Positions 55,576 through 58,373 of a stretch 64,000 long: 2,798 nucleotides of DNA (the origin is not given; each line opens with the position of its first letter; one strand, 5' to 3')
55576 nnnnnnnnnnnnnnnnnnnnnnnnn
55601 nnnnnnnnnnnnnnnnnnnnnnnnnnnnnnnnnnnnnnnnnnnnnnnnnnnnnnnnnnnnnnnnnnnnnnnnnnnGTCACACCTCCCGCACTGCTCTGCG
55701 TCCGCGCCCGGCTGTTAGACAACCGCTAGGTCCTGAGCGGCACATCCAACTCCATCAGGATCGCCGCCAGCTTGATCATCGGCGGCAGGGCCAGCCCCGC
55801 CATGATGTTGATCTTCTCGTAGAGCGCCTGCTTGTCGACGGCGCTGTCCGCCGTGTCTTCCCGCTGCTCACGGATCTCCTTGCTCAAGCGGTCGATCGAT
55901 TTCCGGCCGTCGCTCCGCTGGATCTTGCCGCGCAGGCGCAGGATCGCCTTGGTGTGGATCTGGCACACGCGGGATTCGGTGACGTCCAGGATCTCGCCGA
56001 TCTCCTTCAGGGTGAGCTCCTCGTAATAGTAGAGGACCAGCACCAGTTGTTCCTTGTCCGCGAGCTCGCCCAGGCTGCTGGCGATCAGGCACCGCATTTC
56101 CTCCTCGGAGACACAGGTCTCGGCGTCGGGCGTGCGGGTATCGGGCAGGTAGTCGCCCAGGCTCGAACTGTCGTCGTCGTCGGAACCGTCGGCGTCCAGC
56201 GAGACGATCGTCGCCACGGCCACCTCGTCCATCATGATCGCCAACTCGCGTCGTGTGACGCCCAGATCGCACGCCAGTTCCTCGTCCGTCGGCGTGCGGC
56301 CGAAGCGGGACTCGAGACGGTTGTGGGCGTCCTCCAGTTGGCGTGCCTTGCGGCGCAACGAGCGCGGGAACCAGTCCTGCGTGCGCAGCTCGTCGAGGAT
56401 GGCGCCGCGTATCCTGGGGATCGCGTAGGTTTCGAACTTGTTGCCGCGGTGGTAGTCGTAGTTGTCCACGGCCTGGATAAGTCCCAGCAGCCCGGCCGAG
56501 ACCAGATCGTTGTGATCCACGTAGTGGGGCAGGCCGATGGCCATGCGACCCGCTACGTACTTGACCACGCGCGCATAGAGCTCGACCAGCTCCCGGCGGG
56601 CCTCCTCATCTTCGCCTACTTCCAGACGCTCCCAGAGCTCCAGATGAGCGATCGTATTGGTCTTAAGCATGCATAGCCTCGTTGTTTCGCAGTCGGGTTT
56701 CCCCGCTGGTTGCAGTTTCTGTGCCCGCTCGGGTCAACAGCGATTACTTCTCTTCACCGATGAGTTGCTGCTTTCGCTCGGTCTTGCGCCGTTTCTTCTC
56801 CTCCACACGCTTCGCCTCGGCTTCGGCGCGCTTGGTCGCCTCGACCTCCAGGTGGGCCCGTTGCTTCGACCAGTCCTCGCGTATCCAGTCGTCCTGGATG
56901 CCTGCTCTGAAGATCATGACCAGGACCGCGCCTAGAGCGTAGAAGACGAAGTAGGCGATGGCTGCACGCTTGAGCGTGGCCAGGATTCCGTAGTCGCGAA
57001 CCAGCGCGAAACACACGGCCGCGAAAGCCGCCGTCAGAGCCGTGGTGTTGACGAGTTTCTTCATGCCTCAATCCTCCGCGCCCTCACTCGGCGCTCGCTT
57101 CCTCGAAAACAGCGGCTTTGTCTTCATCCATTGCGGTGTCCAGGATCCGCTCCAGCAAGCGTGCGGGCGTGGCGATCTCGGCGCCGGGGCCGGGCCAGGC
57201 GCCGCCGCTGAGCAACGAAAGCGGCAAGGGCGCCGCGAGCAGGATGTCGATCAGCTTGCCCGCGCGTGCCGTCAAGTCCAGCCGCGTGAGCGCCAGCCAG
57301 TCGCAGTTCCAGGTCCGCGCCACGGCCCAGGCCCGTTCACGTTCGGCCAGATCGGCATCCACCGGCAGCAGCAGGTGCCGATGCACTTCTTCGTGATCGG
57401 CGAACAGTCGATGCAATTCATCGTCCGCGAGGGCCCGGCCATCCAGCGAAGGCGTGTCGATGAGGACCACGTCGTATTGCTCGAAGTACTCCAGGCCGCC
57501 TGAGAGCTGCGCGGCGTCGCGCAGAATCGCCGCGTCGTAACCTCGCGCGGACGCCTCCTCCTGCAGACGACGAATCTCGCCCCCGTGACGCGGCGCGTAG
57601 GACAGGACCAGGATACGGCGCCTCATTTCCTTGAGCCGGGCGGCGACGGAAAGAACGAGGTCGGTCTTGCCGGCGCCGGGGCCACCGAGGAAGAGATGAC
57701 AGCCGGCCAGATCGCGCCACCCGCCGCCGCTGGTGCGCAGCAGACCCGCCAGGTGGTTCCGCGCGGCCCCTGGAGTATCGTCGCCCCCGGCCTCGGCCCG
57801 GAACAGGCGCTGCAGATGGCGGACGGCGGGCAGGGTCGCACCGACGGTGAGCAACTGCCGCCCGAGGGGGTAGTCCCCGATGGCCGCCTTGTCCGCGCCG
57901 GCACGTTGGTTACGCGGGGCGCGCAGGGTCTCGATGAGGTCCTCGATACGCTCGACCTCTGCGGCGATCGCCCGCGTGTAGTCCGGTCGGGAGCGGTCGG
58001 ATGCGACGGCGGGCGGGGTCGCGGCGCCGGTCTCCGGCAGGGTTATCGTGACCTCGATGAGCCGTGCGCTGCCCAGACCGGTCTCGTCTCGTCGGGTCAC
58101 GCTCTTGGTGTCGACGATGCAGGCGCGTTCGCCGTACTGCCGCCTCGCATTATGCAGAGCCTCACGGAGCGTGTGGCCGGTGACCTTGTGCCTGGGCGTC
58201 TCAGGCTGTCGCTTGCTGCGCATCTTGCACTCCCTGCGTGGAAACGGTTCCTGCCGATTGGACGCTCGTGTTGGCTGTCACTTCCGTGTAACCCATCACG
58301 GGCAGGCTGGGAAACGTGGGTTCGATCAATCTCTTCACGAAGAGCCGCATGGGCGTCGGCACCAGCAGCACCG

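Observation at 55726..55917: FliA (sigma28) carries a ~64-aa C-terminal extension ending in an amphipathic/hydrophobic helix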

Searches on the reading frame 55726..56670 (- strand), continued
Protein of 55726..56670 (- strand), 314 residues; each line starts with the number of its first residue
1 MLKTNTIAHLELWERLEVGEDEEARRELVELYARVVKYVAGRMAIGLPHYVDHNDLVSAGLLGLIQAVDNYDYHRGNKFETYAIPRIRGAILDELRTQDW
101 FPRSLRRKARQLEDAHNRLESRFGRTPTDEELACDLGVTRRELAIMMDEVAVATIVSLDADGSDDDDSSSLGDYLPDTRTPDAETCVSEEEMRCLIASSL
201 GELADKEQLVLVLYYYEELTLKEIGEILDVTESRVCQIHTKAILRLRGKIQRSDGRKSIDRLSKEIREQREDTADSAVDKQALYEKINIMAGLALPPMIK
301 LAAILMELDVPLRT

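Call 50: search_protein_families(library=pfam, proteins=[L040:12763-13083:+, L042:12721-13059:+, L053:12752-13072:+, L050:12813-13154:+, L046:8516-8848:+, L040:9350-9937:+, L042:9177-9941:+, L040:13116-13901:+, L042:13064-13660:+, L040:10760-12739:+], max_evalue=1)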
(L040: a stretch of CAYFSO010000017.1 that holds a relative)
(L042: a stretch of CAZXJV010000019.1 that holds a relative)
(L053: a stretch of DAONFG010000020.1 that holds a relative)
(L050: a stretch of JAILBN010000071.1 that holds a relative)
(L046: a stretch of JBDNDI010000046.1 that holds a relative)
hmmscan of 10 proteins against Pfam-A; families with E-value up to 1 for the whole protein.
L040:12763-13083:+ (106 aa): 2 families
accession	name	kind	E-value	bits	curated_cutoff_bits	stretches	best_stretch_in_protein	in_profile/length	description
PF05432.16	BSP_II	-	0.015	15.5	25.1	1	18-90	120-193/299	Bone sialoprotein II (BSP-II)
PF15553.11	TEX19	-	0.5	10.8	27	1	26-86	39-98/159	Testis-expressed protein 19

L042:12721-13059:+ (112 aa): 0 families

L053:12752-13072:+ (106 aa): 0 families

L050:12813-13154:+ (113 aa): 3 families
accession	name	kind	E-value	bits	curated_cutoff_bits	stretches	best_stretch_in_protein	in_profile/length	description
PF20003.4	fvmX5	-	0.012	15.9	24.2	1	41-102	84-145/187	FtsH ternary system domain X5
PF15749.10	MRNIP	-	0.1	13.8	27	1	22-85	35-97/106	MRN-interacting protein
PF14957.11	BORG_CEP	-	0.73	11.3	25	1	33-101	42-107/128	Cdc42 effector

L046:8516-8848:+ (110 aa): 4 families
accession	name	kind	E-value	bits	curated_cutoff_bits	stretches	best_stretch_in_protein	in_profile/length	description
PF22141.1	Thiaminase-1_dom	-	0.066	13.8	27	1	8-86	57-131/146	Thiaminase-1 domain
PF05580.18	Peptidase_S55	-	0.31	11.5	25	1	37-102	98-164/210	SpoIVB peptidase S55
PF13801.11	Metal_resist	-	0.75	10.4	29.2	1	9-84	36-111/125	Heavy-metal resistance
PF06217.17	GAGA_bind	-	0.88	10.2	26.6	1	16-94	81-159/284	GAGA binding protein-like family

L040:9350-9937:+ (195 aa): 3 families
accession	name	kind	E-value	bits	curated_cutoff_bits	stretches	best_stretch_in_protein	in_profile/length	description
PF19545.4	DUF6069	-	0.046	14.3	27.2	1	28-75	34-79/129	Family of unknown function (DUF6069)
PF13425.11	O-antigen_lig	-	0.087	12.1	31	1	17-118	221-323/462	O-antigen ligase like membrane protein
PF23778.1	Phage_holin_2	-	0.19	12.4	32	1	19-64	37-84/92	Putative phage holin family 2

L042:9177-9941:+ (254 aa): 0 families

L040:13116-13901:+ (261 aa): 2 families
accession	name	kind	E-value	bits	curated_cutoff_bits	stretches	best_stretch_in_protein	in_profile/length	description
PF10975.14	DUF2802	-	0.19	12.3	33.5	1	224-257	33-66/68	Protein of unknown function (DUF2802)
PF19610.4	DUF6115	-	0.3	11.9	27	0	199-257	75-133/134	Family of unknown function (DUF6115)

L042:13064-13660:+ (198 aa): 2 families
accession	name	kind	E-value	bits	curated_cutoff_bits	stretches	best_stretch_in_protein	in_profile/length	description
PF19610.4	DUF6115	-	4.3e-06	27.6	27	1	126-197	63-134/134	Family of unknown function (DUF6115)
PF10975.14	DUF2802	-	0.00014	22.3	33.5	1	152-197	22-67/68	Protein of unknown function (DUF2802)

L040:10760-12739:+ (659 aa): 9 families
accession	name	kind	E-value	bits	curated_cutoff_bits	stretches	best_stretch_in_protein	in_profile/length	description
PF03961.19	FapA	-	1.1e-77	261.8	31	1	361-635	1-272/272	Flagellar Assembly Protein A beta solenoid domain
PF20250.3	FapA_N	-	2.3e-48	164.3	27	1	183-354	2-177/178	Flagellar Assembly Protein A N-terminal region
PF14804.11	Jag_N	-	6.7e-12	46.1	25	1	25-71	3-49/50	Jag N-terminus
PF05911.16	FPP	-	0.015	14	40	1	511-600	673-761/871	Filament-like plant protein, long coiled-coil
PF16857.10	RNA_pol_inhib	-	0.026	14.9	27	0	15-36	10-31/47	RNA polymerase inhibitor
PF07851.19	TMEM120A-B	-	0.032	13.9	29.8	1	513-632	20-130/324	TMEM120A/B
PF06009.19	Laminin_II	-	0.12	12.8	33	1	513-586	14-96/138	Laminin Domain II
PF04519.19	Bactofilin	-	0.2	12.3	27.9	1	331-419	10-93/98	Polymer-forming cytoskeletal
PF25764.1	KIF21A_4th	-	0.53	10.4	33.1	0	514-602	80-164/183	KIF21A-like domain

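Call 58: find_encoding_contigs(protein=P0091, flank=6000, max_places=3)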
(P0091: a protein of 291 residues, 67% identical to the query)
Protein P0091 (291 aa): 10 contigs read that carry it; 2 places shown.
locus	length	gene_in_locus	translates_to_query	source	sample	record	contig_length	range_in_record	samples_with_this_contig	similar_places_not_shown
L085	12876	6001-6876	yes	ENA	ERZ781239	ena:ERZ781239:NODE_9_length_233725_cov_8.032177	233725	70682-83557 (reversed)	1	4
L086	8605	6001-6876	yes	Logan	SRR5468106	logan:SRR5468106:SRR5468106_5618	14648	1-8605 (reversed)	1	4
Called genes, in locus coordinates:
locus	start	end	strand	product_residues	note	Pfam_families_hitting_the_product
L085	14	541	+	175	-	-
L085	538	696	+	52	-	-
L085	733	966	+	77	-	PF06289:FlbD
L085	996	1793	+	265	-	PF01618:MotA_ExbB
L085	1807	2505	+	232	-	PF13677:MotB_plug, PF00691:OmpA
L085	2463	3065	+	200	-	PF03748:FliL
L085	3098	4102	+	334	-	PF02154:FliM, PF01052:FliMN_C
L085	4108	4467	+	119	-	PF28396:SepQ_C (weak), PF01052:FliMN_C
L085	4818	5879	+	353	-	-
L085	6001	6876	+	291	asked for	PF04542:Sigma70_r2, PF04539:Sigma70_r3 (weak), PF04545:Sigma70_r4, PF08281:Sigma70_r4_2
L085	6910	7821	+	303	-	PF08668:HDOD, PF01966:HD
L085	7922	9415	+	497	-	PF00158:Sigma54_activat, PF14532:Sigma54_activ_2, PF07728:AAA_5 (weak), PF25601:AAA_lid_14, PF02954:HTH_8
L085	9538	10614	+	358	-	PF03687:UPF0164 (faint)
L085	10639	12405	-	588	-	PF01464:SLT, PF23473:LysM3_LYK4_5 (faint), PF01476:LysM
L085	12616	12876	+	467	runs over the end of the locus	PF00990:GGDEF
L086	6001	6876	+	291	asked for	PF04542:Sigma70_r2, PF04539:Sigma70_r3 (weak), PF04545:Sigma70_r4, PF08281:Sigma70_r4_2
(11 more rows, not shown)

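Call 69: fold_search(model_id=the predicted structure, library=pdb)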
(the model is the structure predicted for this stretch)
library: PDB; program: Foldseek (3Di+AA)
matches with E <= 10: 418; with E <= 0.001: 174
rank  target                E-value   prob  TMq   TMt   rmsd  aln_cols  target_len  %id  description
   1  9a7s_A                1.5e-16  1.00  0.30  0.36  17.7       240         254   39  Integrative model of RPSD-RPOB by crosslinking MS and deep learning (released 2024-09-18)
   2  6pfv_G                1.7e-13  1.00  0.30  0.41  15.1       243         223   42  Structure of S. venezuelae RisG-WhiG-c-di-GMP complex: orthorhombic crystal form (released 2019-11-13)
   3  6pfj_A                2.2e-13  1.00  0.29  0.40  15.4       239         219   41  Structure of S. venezuelae RsiG-WhiG-(ci-di-GMP) complex, P64 crystal form (released 2019-11-13)
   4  6pfv_A                4.0e-13  1.00  0.30  0.41  15.2       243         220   42  Structure of S. venezuelae RisG-WhiG-c-di-GMP complex: orthorhombic crystal form (released 2019-11-13)
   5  9a50_A                2.9e-12  1.00  0.28  0.33  21.8       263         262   27  Integrative model of RPSB-RPOC by crosslinking MS and deep learning (released 2024-09-18)
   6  9wsm_F                6.9e-12  1.00  0.23  0.31  19.9       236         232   36  Cryo-EM structure of Sigma28-RNAP open promoter complex from Pseudomonas aeruginosa (released 2026-02-25)
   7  1rp3_A                1.4e-11  1.00  0.24  0.31  16.5       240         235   34  Cocrystal structure of the flagellar sigma/anti-sigma complex, Sigma-28/FlgM (released 2004-04-06)
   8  1rp3_C                2.2e-11  1.00  0.24  0.31  16.7       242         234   34  Cocrystal structure of the flagellar sigma/anti-sigma complex, Sigma-28/FlgM (released 2004-04-06)
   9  1rp3_E                3.6e-11  1.00  0.24  0.31  17.1       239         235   33  Cocrystal structure of the flagellar sigma/anti-sigma complex, Sigma-28/FlgM (released 2004-04-06)
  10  1sc5_A                4.8e-11  1.00  0.23  0.32  16.2       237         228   34  Sigma-28(FliA)/FlgM complex (released 2004-04-06)
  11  9wsf_A                5.1e-11  1.00  0.25  0.34  13.8       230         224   36  Crystal structure of Sigma28/FlgM complex from Pseudomonas aeruginosa at 1.95 Angstrom resolution (released 2026-02-25)
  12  9a58_A                1.3e-10  1.00  0.27  0.23  19.6       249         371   30  Integrative model of SIGA-RPOC by crosslinking MS and deep learning (released 2024-09-18)
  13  1rp3_G                1.4e-10  1.00  0.24  0.32  15.8       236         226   34  Cocrystal structure of the flagellar sigma/anti-sigma complex, Sigma-28/FlgM (released 2004-04-06)
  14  7l7b_F                2.8e-10  1.00  0.28  0.32  19.4       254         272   33  Clostridioides difficile RNAP with fidaxomicin (released 2022-02-02)
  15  8x6g_H                4.2e-10  1.00  0.27  0.34  18.9       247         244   25  Cryo-EM structure of Staphylococcus aureus sigB-dependent RNAP-promoter open complex (released 2024-06-05)
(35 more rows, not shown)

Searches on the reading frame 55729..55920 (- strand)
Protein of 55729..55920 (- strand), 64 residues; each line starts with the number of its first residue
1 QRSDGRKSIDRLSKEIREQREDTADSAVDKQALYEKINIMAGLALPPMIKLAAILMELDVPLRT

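Call 30: search_protein_representatives(alignment_id=A3)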
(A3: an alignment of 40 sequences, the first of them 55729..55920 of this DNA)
Query: 40 sequences, 64 profile positions. Proteins with E-value up to 0.001 (for the whole library): 14; up to 1e-10: 4; up to 1e-30: 0. The best 14 are listed.
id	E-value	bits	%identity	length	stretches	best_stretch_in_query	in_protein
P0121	8.3e-14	67.2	-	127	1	1-59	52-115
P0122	1.7e-13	66.2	-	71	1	1-63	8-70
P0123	2.7e-13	65.6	-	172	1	1-62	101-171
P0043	2.3e-12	62.6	-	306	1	1-62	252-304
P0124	1.4e-10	56.9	-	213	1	1-53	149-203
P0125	2.9e-10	55.9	-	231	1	1-63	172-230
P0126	3.3e-10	55.7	-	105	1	1-52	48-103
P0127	2.4e-08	49.7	-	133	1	9-62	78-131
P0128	7.2e-08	48.2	-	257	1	1-46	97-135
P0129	2.9e-07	46.2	-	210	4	36-48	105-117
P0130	3.5e-07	46.0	-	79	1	9-57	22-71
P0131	7.1e-05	38.6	-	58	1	12-60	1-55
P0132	1.1e-04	38.0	-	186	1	1-32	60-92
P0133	2.3e-04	37.0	-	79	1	1-31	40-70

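Call 37: search_protein_families(library=pfam, alignment_id=A3, max_evalue=10)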
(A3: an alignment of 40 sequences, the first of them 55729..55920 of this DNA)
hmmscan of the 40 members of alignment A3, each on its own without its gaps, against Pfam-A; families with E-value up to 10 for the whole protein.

A. member 1, window:55729-55920:- (64 aa): 0 families

B. families by the number of members that match (of 40 scanned): 9 families
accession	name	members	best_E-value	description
PF00122.25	E1-E2_ATPase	2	0.043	E1-E2 ATPase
PF01596.23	Methyltransf_3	1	0.022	O-methyltransferase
PF15838.10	LLCFC1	1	0.028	LLLL and CFNLAS motif-containing protein 1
PF10157.14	BORCS6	1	0.069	BLOC-1-related complex sub-unit 6 C-terminal helix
PF04988.17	AKAP95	1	0.091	A-kinase anchoring protein 95 (AKAP95)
PF13478.12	XdhC_C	1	0.12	XdhC Rossmann domain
PF05703.16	Auxin_canalis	1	0.13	Auxin canalisation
PF04977.20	DivIC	1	0.2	Septum formation initiator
PF08405.16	Calici_PP_N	1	0.28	Viral polyprotein N-terminal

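Call 40: search_solved_structures(query=A3, max_evalue=10)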
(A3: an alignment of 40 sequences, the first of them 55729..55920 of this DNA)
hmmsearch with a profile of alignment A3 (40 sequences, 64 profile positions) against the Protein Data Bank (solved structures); distinct sequences matched with E-value up to 10: 8.
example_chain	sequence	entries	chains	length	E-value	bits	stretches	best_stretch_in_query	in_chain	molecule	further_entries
1t0h_B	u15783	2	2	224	1.4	12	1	2-21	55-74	VOLTAGE-GATED CALCIUM CHANNEL SUBUNIT BETA2A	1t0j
1vyv_A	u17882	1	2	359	1.7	11.7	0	2-22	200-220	CALCIUM CHANNEL BETA-4SUBUNIT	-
1t3l_A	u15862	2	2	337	4.5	10.4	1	2-21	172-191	Dihydropyridine-sensitive L-type, calcium channel beta-2 subunit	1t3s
4dey_A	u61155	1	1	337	4.5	10.4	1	2-21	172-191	Voltage-dependent L-type calcium channel subunit beta-2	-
4dex_A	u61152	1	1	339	4.5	10.4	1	2-21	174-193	Voltage-dependent L-type calcium channel subunit beta-2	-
5v2q_A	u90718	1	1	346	4.9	10.2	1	2-21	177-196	Voltage-dependent L-type calcium channel subunit beta-2,Voltage-dependent L-type calcium c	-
5v2p_A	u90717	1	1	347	5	10.2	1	2-21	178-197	Voltage-dependent L-type calcium channel subunit beta-2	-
8e0e_A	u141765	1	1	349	5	10.2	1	2-21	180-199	Voltage-dependent L-type calcium channel subunit beta-2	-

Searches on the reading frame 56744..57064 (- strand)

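Call 3: search_protein_families(library=pfam, proteins=[window:56744-57064:-], max_evalue=0.1)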
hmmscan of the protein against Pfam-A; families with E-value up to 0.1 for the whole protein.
window:56744-57064:- (106 aa): 2 families
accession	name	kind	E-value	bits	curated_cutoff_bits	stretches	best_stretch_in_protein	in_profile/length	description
PF17875.7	RPA43_OB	-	0.036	14.9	27.6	1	44-99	19-76/115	RPA43 OB domain in RNA Pol I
PF20134.4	DUF6524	-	0.042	14.1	27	1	8-49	67-108/131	Family of unknown function (DUF6524)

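Call 4: search_protein_families(library=ncbifam, proteins=[window:56744-57064:-], max_evalue=0.1)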
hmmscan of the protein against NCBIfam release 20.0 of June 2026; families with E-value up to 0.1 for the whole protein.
window:56744-57064:- (106 aa): 0 families

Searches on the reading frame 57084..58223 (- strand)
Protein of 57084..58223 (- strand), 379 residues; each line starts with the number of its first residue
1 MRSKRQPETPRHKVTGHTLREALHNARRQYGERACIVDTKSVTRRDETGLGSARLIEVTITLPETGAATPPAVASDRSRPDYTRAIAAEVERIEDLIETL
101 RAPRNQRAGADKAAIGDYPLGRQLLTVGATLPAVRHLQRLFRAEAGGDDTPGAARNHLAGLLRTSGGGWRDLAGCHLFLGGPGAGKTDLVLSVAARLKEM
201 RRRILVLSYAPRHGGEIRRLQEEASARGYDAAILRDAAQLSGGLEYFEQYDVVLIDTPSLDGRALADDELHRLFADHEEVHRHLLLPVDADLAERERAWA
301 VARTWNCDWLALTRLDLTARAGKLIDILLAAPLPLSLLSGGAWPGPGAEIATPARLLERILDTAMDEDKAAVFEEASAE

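Call 3: search_protein_families(library=pfam, proteins=[window:57084-58223:-], max_evalue=0.1)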
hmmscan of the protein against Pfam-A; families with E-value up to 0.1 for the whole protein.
window:57084-58223:- (379 aa): 6 families
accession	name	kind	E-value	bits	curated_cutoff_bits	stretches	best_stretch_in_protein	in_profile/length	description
PF00448.28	SRP54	-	2.8e-07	30.8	22.7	1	176-361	4-195/196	SRP54-type protein, GTPase domain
PF13245.12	AAA_19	-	0.00068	20.3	25.1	1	175-222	13-63/134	AAA domain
PF14350.11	Beta_protein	-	0.0019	18.1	27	1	8-96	37-123/342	Beta protein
PF13521.12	AAA_28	-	0.0058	17.3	27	1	177-292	3-122/164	AAA domain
PF02374.21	ArsA_ATPase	-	0.046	13.4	24.3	0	178-213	5-41/305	Anion-transporting ATPase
PF13604.12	AAA_30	-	0.081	13.1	27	0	175-260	20-99/191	AAA domain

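Call 4: search_protein_families(library=ncbifam, proteins=[window:57084-58223:-], max_evalue=0.1)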
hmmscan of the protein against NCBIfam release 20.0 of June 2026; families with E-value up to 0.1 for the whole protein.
window:57084-58223:- (379 aa): 6 families
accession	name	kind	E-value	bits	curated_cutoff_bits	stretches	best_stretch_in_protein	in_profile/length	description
TIGR03499.1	FlhF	equivalog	2.3e-15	57.4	174.15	2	78-258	105-285/286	flagellar biosynthesis GTPase FlhF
NF005230.0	PRK06731.1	equivalog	0.00011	21.6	553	1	179-363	92-280/281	flagellar biosynthesis regulator FlhF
TIGR00064.1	ftsY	equivalog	0.008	15.4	260.7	1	248-340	160-259/279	signal recognition particle-docking protein FtsY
NF009367.0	PRK12724.1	equivalog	0.015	14.1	718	0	13-67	5-61/433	flagellar biosynthesis regulator FlhF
NF009366.0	PRK12723.1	equivalog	0.024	13.8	585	0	16-65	9-58/388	flagellar biosynthesis regulator FlhF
NF041546.1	ParA_partition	equivalog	0.033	13.7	180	1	183-259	10-86/203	ParA family partition ATPase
